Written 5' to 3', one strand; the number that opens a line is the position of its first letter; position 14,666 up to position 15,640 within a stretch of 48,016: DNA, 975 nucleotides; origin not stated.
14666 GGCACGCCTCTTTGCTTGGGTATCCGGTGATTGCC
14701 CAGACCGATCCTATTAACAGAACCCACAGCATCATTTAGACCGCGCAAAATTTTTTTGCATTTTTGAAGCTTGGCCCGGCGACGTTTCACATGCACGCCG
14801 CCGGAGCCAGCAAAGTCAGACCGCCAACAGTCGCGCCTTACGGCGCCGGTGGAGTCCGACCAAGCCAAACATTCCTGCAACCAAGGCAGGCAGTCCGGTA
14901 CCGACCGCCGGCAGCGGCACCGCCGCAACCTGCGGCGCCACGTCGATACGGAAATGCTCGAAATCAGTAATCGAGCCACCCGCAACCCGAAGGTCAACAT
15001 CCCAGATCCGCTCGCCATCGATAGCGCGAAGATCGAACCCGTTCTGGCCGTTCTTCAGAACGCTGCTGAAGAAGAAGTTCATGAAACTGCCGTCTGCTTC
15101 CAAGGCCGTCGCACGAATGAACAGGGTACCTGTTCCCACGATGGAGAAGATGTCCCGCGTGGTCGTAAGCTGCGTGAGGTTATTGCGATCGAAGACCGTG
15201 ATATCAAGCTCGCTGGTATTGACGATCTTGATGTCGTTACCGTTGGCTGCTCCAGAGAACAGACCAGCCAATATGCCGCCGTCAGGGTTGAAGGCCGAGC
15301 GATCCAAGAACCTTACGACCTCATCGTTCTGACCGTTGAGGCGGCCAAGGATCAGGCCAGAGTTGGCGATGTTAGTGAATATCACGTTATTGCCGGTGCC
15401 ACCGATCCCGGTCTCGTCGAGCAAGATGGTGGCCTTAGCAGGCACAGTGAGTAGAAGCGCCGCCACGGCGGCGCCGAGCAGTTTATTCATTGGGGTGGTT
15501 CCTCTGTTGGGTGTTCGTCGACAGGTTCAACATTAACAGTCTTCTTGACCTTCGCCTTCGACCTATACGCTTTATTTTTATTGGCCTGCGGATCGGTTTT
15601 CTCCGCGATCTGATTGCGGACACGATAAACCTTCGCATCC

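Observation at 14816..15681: Phage-borne exosortase substrate (VPLPA/PEP-CTERM protein) in a two-gene moron at the immunity position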

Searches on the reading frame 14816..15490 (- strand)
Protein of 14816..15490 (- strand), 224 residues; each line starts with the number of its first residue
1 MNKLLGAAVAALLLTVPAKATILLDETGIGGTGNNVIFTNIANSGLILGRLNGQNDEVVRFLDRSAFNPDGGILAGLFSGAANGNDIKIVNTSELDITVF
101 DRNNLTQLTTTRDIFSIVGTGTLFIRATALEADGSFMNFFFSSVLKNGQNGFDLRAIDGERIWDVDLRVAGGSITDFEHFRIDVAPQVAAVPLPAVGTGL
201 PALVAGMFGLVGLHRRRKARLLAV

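Call 4: search_protein_families(library=ncbifam, proteins=[window:14816-15490:-], max_evalue=10)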
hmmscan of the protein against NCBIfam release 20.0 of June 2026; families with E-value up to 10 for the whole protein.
window:14816-15490:- (224 aa): 0 families

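Call 5: search_protein_families(library=pfam, proteins=[window:14816-15490:-], max_evalue=10)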
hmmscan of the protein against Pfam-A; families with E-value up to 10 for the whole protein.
window:14816-15490:- (224 aa): 0 families

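Call 9: find_homologous_proteins(query=window:14816-15490:-, max_evalue=0.01)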
Query window:14816-15490:- (224 aa): 256 proteins with E <= 0.01 among 3094 candidates; the best 120 are listed.
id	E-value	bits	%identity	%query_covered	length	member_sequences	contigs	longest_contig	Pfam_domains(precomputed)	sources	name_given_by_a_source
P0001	6.5e-118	410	86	99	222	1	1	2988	-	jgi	jgi:hypothetical protein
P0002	2.5e-116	405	84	99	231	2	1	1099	-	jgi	-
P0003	2.5e-116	405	86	100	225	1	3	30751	-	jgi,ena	jgi:hypothetical protein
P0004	2.6e-116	405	86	100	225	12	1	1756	-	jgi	-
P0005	2.7e-112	391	86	92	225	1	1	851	-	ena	-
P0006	5.1e-109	381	82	99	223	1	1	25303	-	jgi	jgi:hypothetical protein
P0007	9.0e-109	380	83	92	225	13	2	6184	-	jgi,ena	jgi:hypothetical protein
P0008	8.0e-107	374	84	92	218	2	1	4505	-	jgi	-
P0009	4.0e-106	371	83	100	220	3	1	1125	-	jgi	jgi:hypothetical protein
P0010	1.7e-105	369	81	96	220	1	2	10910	-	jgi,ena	-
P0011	6.9e-104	364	84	88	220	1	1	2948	-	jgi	jgi:hypothetical protein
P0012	1.5e-91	324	71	94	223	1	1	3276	-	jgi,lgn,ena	jgi:hypothetical protein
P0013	1.2e-82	294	70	88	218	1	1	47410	-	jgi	jgi:hypothetical protein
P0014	6.8e-82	292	83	78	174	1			-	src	-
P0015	3.2e-80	287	70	91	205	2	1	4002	-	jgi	jgi:hypothetical protein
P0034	8.9e-75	269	65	98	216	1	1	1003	-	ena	-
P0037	1.7e-74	268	67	88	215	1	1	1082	PF07589.17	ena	-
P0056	5.8e-73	263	67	90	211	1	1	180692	-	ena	-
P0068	1.5e-71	258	64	89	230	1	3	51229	PF07589.17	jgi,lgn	jgi:hypothetical protein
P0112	4.0e-61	224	55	88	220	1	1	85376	-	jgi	jgi:hypothetical protein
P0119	2.9e-59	218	52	98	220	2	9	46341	-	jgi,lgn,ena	jgi:hypothetical protein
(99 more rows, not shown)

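Call 10: search_dna_similar(query=window:14816-15490:-, collection=phages, mode=protein, max_evalue=0.01)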
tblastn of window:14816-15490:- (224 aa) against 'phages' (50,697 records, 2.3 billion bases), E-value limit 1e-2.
No match.

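Call 14: search_protein_families(library=phrogs, proteins=[window:14816-15490:-], max_evalue=0.001)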
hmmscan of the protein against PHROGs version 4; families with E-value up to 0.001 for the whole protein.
window:14816-15490:- (224 aa): 0 families

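Call 16: find_encoding_contigs(protein=P0056, flank=10000, max_places=2)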
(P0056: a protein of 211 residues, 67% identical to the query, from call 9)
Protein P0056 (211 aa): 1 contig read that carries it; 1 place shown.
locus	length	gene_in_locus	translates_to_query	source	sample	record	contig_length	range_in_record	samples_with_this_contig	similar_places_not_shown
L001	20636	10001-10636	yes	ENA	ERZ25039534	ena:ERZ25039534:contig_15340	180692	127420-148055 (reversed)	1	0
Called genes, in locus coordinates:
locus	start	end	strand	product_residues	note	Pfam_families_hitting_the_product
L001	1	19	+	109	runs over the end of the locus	-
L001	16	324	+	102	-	PF19289:PmbA_TldD_3rd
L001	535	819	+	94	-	PF10926:DUF2800 (weak)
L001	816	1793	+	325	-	PF12705:PDDEXK_1 (weak), PF10926:DUF2800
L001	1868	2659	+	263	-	-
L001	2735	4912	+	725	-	PF00476:DNA_pol_A (weak)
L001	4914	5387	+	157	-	-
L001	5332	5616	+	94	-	-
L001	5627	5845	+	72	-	-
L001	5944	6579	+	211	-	-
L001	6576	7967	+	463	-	PF00176:SNF2-rel_dom, PF00270:DEAD, PF04851:ResIII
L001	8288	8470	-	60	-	-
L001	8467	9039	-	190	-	-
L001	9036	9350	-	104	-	-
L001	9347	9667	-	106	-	-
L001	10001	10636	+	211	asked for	-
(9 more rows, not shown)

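Call 17: find_encoding_contigs(protein=P0112, flank=10000, max_places=2)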
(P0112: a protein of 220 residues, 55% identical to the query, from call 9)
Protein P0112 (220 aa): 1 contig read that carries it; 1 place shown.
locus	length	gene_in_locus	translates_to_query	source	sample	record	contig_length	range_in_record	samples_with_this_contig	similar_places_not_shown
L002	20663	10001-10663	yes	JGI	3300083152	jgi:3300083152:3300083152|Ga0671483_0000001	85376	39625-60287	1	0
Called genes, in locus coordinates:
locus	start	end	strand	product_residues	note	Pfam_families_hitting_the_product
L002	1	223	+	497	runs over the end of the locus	PF13884:Peptidase_S74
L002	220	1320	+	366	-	-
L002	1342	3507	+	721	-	PF01833:TIG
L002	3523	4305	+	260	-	-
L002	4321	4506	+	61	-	-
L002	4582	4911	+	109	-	PF04120:Iron_permease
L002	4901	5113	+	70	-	-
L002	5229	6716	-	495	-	PF08706:D5_N, PF19263:DUF5906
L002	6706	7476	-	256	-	PF13155:Toprim_2 (weak), PF13362:Toprim_3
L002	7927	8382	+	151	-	-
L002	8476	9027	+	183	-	PF23984:DUF7307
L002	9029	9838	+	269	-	PF23977:Pam3_Gp34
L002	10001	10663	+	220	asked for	-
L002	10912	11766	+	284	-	PF18723:HMUDK_hel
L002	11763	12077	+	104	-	-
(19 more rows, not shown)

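Call 18: find_encoding_contigs(protein=P0119, flank=10000, max_places=3)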
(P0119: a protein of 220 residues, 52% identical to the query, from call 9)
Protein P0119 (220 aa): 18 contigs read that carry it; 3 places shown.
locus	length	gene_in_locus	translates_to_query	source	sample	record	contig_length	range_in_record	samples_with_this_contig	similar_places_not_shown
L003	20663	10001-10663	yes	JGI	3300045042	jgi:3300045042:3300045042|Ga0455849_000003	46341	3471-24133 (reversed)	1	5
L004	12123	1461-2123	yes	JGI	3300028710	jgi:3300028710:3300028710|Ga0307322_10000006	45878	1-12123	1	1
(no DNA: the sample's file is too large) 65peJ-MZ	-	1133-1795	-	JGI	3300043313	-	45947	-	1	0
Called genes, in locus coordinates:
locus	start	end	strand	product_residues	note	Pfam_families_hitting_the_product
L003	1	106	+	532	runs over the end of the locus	-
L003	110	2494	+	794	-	-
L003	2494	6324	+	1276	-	PF01510:Amidase_2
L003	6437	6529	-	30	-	-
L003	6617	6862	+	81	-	-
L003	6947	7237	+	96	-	-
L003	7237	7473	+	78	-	-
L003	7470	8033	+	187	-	-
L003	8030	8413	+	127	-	-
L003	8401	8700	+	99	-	-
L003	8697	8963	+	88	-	-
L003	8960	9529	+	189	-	-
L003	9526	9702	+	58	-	-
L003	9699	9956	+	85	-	-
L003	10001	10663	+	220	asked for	-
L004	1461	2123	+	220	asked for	-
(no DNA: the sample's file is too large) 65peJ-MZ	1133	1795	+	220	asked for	-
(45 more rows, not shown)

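Call 26: find_related_loci(query=A1, collection=genome_contigs, flank=10000)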
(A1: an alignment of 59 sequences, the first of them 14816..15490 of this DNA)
Query A1 (224 aa) in genome_contigs; peptide patterns used: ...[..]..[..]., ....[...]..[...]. (x = any residue, [..] = any of these).
140 stretches matched a pattern; 2 encode a relative of the query (tblastn E <= 1e-3); 2 distinct loci.
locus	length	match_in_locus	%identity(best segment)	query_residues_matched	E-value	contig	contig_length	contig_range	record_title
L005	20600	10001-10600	39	18-224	1e-25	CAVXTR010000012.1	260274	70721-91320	MAG: uncultured Alphaproteobacteria bacterium isolate MFD05513.bin.2.56 genome assembly, contig: contig_27264, whole gen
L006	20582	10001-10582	28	15-224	2e-8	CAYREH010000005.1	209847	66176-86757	MAG TPA_asm: uncultured Bradyrhizobium sp. isolate binchicken_co77_69 genome assembly, contig: NODE_31_length_209847_cov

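Call 34: predict_structure(alignment_id=A1)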
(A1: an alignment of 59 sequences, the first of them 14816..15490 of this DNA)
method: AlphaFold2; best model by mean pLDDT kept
length: 224 residues; sequences in the alignment: 59
mean_pLDDT: 80.2   pTM: 0.69
mean pLDDT of the five models: 80.2, 78.2, 77.9, 77.0, 76.2
residues with pLDDT >= 90: 79; 70-90: 93; 50-70: 42; < 50: 10
segments of 3 or more residues with pLDDT < 50: 190-199
pLDDT, mean of each block of 10 residues (from residue 1): 69 70 84 80 84 86 77 63 63 90 93 92 95 90 93 90 94 87 75 45 69 80 66
secondary structure, 60 per line:
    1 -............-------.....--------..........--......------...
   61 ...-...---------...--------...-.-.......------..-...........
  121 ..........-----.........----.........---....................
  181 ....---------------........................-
elements in order: H2-13 E21-25 E34-43 E46-51 E58-63 E77-79 E88-90 E94-100 E110-130 E136-144 E149-157 E161-184 H200-223

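Call 37: find_related_loci(query=A1, collection=viral_contigs, flank=10000)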
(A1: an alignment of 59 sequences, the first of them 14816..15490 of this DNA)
Query A1 (224 aa) in viral_contigs; peptide patterns used: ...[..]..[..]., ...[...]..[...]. (x = any residue, [..] = any of these).
248 stretches matched a pattern; 130 encode a relative of the query (tblastn E <= 1e-3); the best 80 are kept; 80 distinct loci.
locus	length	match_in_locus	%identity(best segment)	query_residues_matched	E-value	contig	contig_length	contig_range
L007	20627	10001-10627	94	16-224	4e-127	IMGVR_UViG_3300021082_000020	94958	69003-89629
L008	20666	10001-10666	91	1-222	3e-124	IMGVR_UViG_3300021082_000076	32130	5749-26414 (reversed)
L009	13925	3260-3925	91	1-222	3e-124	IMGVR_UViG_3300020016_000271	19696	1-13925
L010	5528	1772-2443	86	1-223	1e-123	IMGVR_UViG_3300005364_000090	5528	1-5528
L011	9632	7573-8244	87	1-223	6e-123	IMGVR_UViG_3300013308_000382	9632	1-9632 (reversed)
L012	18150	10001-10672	86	1-223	8e-122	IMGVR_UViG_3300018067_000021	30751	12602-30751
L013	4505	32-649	84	18-223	8e-112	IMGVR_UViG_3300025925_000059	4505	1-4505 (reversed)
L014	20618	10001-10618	83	16-221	2e-107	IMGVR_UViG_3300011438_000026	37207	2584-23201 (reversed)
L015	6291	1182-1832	68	1-222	1e-87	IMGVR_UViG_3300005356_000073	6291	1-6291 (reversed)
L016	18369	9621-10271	67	1-222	4e-87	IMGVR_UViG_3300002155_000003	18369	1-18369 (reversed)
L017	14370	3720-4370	67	1-222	4e-87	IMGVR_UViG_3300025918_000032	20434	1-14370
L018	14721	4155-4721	70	22-218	1e-84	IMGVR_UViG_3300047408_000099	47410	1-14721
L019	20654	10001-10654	64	1-224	2e-82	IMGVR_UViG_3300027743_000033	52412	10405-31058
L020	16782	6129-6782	64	1-224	2e-82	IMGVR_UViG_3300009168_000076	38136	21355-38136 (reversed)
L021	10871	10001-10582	67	18-220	4e-80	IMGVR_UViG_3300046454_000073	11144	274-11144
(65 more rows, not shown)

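Call 40: fold_search(model_id=the predicted structure, library=pdb)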
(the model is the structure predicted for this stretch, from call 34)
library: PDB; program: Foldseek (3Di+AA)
matches with E <= 10: 1582; with E <= 0.001: 1
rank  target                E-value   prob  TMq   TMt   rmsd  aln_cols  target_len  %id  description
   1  9cyn_A                4.5e-04  1.00  0.30  0.31  12.9       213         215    9  Flagellar filament sheath protein FlaA1 (released 2026-03-18)
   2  1w9f_A                1.9e-03  1.00  0.27  0.39   9.6       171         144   11  CBM29-2 mutant R112A: Probing the Mechanism of Ligand Recognition by Family 29 Carbohydrate Binding Modules (released 2005-03-22)
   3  1gwl_A                2.6e-03  1.00  0.29  0.42   8.9       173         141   11  Carbohydrate binding module family29 complexed with mannohexaose (released 2003-03-20)
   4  3loi                  3.1e-03  0.66  0.17  0.21  14.0       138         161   16  Crystal structures of Cupin superfamily BbDUF985 from Branchiostoma belcheri tsingtauense in the apo and GDP-bound forms (released 2010-06-02)
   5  1w8u_A                3.6e-03  1.00  0.28  0.41   8.9       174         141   10  CBM29-2 mutant D83A complexed with mannohexaose: Probing the Mechanism of Ligand Recognition by Family 29 Carbohydrate (released 2005-03-22)
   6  9cyn_C                3.6e-03  0.98  0.29  0.30  11.6       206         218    8  Flagellar filament sheath protein FlaA1 (released 2026-03-18)
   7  1gwk_B                4.5e-03  0.99  0.27  0.38   9.5       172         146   12  Carbohydrate binding module family29 (released 2003-03-20)
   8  1w8w_A                4.9e-03  0.99  0.27  0.38   9.1       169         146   12  CBM29-2 mutant Y46A: Probing the Mechanism of Ligand Recognition by Family 29 Carbohydrate Binding Modules (released 2005-03-22)
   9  1w8w_B                5.2e-03  0.99  0.28  0.40   9.2       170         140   12  CBM29-2 mutant Y46A: Probing the Mechanism of Ligand Recognition by Family 29 Carbohydrate Binding Modules (released 2005-03-22)
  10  1w90_A                5.2e-03  0.99  0.27  0.38   8.9       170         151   10  CBM29-2 mutant D114A: Probing the Mechanism of Ligand Recognition by Family 29 Carbohydrate Binding Modules (released 2005-03-18)
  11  1w8z_B                5.2e-03  0.99  0.27  0.39   9.3       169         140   11  CBM29-2 mutant K85A: Probing the Mechanism of Ligand Recognition by Family 29 Carbohydrate Binding Modules (released 2005-03-22)
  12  5flh_A                5.7e-03  0.35  0.15  0.16  15.4       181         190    7  Free state of Ni-quercetinase (released 2016-06-01)
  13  8a28_A                5.7e-03  0.15  0.11  0.08  17.4       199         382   10  Structure of the astacin zymogen of LAST-MAM from Limulus polyphemus (released 2022-10-19)
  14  9cyn_B                6.3e-03  0.97  0.29  0.31  11.3       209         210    8  Flagellar filament sheath protein FlaA1 (released 2026-03-18)
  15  1w8z_A                6.6e-03  0.99  0.28  0.39   8.9       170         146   12  CBM29-2 mutant K85A: Probing the Mechanism of Ligand Recognition by Family 29 Carbohydrate Binding Modules (released 2005-03-22)
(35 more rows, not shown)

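Call 41: fold_search(model_id=the predicted structure, library=viral)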
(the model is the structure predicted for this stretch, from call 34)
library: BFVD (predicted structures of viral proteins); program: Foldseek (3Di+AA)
matches with E <= 10: 1430; with E <= 0.001: 6
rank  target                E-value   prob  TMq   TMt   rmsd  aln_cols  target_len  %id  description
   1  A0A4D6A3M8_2          1.2e-04  0.98  0.21  0.07  15.9       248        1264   13  (no name in the UniProt tables at hand)
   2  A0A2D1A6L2            4.1e-04  0.99  0.25  0.07  10.6       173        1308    9  Minor tail protein [Rhodococcus phage Trina]
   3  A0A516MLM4            4.3e-04  1.00  0.30  0.18  10.5       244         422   10  (no name in the UniProt tables at hand)
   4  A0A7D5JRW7            5.6e-04  0.99  0.25  0.06  10.2       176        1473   10  (no name in the UniProt tables at hand)
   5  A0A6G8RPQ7            6.2e-04  0.92  0.21  0.08  16.2       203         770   11  Tail fibers protein [Salmonella phage maane]
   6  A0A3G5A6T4            9.7e-04  1.00  0.36  0.51   8.1       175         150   13  Uncharacterized protein [Hyperionvirus sp.]
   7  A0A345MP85            1.1e-03  0.96  0.23  0.14  19.8       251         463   10  (no name in the UniProt tables at hand)
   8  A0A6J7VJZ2            1.7e-03  0.92  0.23  0.13  15.5       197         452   16  Uncharacterized protein [uncultured Caudovirales phage]
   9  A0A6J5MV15            1.8e-03  0.95  0.26  0.21  18.0       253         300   12  Uncharacterized protein [uncultured Caudovirales phage]
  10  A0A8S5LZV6            2.0e-03  0.96  0.22  0.22  14.8       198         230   11  Uncharacterized protein [Siphoviridae sp. ctuvC1]
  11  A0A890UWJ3            2.8e-03  0.82  0.18  0.18  13.6       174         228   12  Uncharacterized protein [Microbacterium phage Shocker]
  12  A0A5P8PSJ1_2          3.9e-03  0.90  0.22  0.06  17.2       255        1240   11  Tail protein [Acinetobacter phage VB_ApiP_XC38]
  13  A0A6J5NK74            4.3e-03  0.93  0.25  0.12  15.2       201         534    9  Uncharacterized protein [uncultured Caudovirales phage]
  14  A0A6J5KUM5            4.5e-03  0.41  0.16  0.06  15.4       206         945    9  Bacteriophage T7 tail fibre protein [uncultured Caudovirales phage]
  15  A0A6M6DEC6            4.8e-03  0.72  0.22  0.13  16.1       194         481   11  (no name in the UniProt tables at hand)
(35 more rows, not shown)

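Call 64: search_protein_families(library=ncbifam, proteins=[P0119, P0034, P0005], max_evalue=0.01)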
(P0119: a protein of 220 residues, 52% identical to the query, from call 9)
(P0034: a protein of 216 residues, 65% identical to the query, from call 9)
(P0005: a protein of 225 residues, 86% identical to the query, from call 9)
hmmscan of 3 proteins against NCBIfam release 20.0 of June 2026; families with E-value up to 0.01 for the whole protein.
P0119 (220 aa): 12 families
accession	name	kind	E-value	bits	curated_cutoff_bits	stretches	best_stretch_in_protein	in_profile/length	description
NF035944.1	PEPxxWA-CTERM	domain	2.6e-10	40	35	1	187-211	1-24/24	PEPxxWA-CTERM sorting domain-containing protein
NF033554.9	floc_PepA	equivalog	4.2e-07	30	80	1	96-210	139-260/261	flocculation-associated PEP-CTERM protein PepA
NF038129.1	PEP_NF038129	equivalog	5.6e-07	29.6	65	1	10-209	8-193/194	NF038129 family PEP-CTERM protein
NF038124.1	PEP_CTERM_TLD_A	exception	6e-07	29.3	100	1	144-211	174-235/235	PEP_CTERM-anchored TLD domain-containing protein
NF038120.1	PEP_CTERM_QFxxD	subfamily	2.7e-05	24.2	80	1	176-211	183-214/215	NF038120 family PEP-CTERM protein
NF038126.1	PEP_CTERM_FxDxF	subfamily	5.2e-05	23.5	50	1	183-210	138-165/165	FxDxF family PEP-CTERM protein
NF038119.1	PEP_CTERM_MHFG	equivalog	0.0001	22.7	100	1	176-211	225-259/260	MHFG family PEP-CTERM protein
TIGR02595.1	PEP_CTERM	domain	0.00014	22.5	16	1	187-213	1-24/24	PEP-CTERM sorting domain-containing protein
NF038125.1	PEP_CTERM_THxN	subfamily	0.00017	21.2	85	1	159-210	198-246/246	THxN family PEP-CTERM protein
NF038118.1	PEP_CTERM_CCXG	equivalog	0.00071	19.3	90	1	171-211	161-197/199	CCXG family PEP-CTERM protein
NF033947.0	PEP-cistern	hypoth_equivalog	0.0024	17.7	60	1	181-206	167-192/195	cistern family PEP-CTERM protein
NF041538.1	PEP_EDSA_1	subfamily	0.0027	17.4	100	1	184-210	280-307/307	EDSAP-1 family PEP-CTERM protein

P0034 (216 aa): 13 families
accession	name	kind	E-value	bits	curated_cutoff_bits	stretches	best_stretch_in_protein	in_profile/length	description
NF035944.1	PEPxxWA-CTERM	domain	6.3e-11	42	35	1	183-207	1-24/24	PEPxxWA-CTERM sorting domain-containing protein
NF038126.1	PEP_CTERM_FxDxF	subfamily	1.2e-06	28.8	50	1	131-206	91-165/165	FxDxF family PEP-CTERM protein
NF038129.1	PEP_NF038129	equivalog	1.2e-05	25.3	65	1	174-205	162-193/194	NF038129 family PEP-CTERM protein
NF033554.9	floc_PepA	equivalog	1.8e-05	24.7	80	1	62-206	126-260/261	flocculation-associated PEP-CTERM protein PepA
NF038120.1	PEP_CTERM_QFxxD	subfamily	2.1e-05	24.5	80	1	172-207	183-214/215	NF038120 family PEP-CTERM protein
TIGR02595.1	PEP_CTERM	domain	3.6e-05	24.3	16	1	183-209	1-24/24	PEP-CTERM sorting domain-containing protein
NF038119.1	PEP_CTERM_MHFG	equivalog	0.00012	22.5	100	1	175-207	228-259/260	MHFG family PEP-CTERM protein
NF038124.1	PEP_CTERM_TLD_A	exception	0.00025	20.7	100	1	179-207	207-235/235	PEP_CTERM-anchored TLD domain-containing protein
NF038118.1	PEP_CTERM_CCXG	equivalog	0.0015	18.2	90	1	169-205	163-198/199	CCXG family PEP-CTERM protein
NF041927.1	Xrt_dep_XDP1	equivalog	0.0026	17.8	125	0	176-207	213-241/242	exosortase-dependent surface protein XDP1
NF038125.1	PEP_CTERM_THxN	subfamily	0.003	17.2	85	1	172-206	215-246/246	THxN family PEP-CTERM protein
NF033947.0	PEP-cistern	hypoth_equivalog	0.0034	17.1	60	1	177-202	167-192/195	cistern family PEP-CTERM protein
NF038130.1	PEP_NF038130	equivalog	0.0051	16.5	60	0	177-207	258-283/283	NF038130 family PEP-CTERM protein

P0005 (225 aa): 3 families
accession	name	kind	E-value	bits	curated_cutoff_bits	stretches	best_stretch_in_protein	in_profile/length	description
TIGR03370.1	VPLPA-CTERM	domain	1.4e-07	31.3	25.35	1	192-216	1-23/25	VPLPA-CTERM sorting domain-containing protein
NF033554.9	floc_PepA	equivalog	7.3e-05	22.7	80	1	65-215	113-260/261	flocculation-associated PEP-CTERM protein PepA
NF041538.1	PEP_EDSA_1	subfamily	0.0054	16.4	100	1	190-215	283-307/307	EDSAP-1 family PEP-CTERM protein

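Call 98: search_solved_structures(query=A1, max_evalue=1)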
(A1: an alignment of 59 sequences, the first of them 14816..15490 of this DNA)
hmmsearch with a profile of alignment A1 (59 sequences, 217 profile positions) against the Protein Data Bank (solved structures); distinct sequences matched with E-value up to 1: 1.
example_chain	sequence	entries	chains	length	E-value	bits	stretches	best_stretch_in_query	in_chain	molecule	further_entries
4j9j_A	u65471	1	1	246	0.6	12.9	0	105-140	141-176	Imidazole glycerol phosphate synthase subunit HisF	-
